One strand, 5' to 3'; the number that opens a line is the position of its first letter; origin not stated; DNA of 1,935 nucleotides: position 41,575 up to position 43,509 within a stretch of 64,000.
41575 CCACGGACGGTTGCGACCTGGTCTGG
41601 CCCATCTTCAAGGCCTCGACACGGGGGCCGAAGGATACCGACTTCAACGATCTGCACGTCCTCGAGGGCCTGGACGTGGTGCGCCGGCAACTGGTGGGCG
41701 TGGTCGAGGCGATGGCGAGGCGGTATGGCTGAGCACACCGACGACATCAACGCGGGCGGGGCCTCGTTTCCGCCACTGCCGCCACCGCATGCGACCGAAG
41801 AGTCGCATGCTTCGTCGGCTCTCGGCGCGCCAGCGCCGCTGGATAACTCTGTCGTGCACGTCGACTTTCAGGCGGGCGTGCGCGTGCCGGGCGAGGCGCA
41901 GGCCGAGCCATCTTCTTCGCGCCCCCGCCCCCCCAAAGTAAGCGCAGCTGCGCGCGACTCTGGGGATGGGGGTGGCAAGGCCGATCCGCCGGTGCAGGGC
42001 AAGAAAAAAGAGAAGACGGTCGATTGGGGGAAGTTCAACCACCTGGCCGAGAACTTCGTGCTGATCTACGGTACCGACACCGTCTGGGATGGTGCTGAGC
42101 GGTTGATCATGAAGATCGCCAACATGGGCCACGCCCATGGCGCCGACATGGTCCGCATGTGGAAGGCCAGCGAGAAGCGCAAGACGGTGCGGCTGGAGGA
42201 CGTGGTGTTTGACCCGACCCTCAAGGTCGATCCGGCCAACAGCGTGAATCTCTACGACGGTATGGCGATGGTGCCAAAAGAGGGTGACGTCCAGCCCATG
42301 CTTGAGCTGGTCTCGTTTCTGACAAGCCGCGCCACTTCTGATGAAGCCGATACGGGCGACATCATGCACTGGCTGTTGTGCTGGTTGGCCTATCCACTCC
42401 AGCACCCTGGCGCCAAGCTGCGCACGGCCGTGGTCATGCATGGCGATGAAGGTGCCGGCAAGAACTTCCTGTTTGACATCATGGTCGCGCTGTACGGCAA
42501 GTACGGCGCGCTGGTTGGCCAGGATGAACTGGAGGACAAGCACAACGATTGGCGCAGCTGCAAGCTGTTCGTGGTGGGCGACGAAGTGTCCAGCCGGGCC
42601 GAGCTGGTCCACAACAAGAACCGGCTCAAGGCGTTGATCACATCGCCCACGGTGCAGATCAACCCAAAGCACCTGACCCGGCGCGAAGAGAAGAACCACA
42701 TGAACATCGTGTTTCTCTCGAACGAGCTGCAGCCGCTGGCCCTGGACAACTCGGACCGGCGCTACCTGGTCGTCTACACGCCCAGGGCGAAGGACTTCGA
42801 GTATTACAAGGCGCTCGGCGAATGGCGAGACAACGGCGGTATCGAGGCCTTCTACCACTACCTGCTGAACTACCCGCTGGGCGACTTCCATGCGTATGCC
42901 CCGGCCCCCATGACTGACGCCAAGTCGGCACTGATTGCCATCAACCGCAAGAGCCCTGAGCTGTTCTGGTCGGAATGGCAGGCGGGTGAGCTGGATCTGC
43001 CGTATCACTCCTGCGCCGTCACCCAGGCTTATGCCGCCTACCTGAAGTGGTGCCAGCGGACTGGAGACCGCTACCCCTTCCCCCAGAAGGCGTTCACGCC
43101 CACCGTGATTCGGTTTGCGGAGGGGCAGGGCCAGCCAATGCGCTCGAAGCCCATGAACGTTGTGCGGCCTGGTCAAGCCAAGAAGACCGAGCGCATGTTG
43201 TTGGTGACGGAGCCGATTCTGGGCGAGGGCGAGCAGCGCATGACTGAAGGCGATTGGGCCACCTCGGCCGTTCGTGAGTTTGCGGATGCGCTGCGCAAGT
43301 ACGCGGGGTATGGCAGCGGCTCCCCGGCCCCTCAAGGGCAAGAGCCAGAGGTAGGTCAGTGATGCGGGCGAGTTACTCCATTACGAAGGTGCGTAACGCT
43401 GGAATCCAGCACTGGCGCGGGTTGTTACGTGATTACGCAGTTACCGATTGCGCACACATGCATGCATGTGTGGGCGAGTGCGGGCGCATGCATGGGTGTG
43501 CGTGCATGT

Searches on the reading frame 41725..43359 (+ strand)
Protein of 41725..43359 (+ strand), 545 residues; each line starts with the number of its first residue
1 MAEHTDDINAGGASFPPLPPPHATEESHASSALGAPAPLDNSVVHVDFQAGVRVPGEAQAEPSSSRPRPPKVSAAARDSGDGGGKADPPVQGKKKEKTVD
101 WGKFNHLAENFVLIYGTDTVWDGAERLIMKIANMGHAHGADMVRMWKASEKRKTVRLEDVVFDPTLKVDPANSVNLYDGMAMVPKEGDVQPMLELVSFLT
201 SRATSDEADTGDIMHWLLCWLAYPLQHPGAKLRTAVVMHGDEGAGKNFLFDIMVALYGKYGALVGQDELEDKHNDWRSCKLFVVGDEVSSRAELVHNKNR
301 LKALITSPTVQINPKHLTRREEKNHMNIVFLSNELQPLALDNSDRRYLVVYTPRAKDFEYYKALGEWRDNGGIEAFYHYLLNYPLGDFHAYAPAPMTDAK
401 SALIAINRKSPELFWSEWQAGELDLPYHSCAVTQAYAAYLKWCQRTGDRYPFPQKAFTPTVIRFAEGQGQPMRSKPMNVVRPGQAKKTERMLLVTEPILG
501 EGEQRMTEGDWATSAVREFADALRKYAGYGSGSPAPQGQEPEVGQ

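Call 4: search_protein_families(library=pfam, proteins=[window:41725-43359:+], max_evalue=0.01)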
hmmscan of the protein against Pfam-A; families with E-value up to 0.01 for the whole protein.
window:41725-43359:+ (545 aa): 2 families
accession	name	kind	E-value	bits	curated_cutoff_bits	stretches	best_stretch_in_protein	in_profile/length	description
PF19263.5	DUF5906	-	3.9e-19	69.8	27.6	1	238-346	1-114/114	Family of unknown function (DUF5906)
PF05272.17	VapE-like_dom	-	1.2e-06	28.6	25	1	214-356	32-170/217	Virulence-associated protein E-like domain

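Call 26: search_solved_structures(query=window:41725-43359:+, max_evalue=1, show_alignments=2)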
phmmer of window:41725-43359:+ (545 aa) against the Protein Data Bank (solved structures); distinct sequences matched with E-value up to 1: 2.
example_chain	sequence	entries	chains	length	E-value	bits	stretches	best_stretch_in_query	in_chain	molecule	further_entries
6k9e_A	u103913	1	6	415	3.9e-14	55.2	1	189-384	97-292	Primase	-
6k9c_A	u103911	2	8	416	4e-14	55.2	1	189-384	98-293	Primase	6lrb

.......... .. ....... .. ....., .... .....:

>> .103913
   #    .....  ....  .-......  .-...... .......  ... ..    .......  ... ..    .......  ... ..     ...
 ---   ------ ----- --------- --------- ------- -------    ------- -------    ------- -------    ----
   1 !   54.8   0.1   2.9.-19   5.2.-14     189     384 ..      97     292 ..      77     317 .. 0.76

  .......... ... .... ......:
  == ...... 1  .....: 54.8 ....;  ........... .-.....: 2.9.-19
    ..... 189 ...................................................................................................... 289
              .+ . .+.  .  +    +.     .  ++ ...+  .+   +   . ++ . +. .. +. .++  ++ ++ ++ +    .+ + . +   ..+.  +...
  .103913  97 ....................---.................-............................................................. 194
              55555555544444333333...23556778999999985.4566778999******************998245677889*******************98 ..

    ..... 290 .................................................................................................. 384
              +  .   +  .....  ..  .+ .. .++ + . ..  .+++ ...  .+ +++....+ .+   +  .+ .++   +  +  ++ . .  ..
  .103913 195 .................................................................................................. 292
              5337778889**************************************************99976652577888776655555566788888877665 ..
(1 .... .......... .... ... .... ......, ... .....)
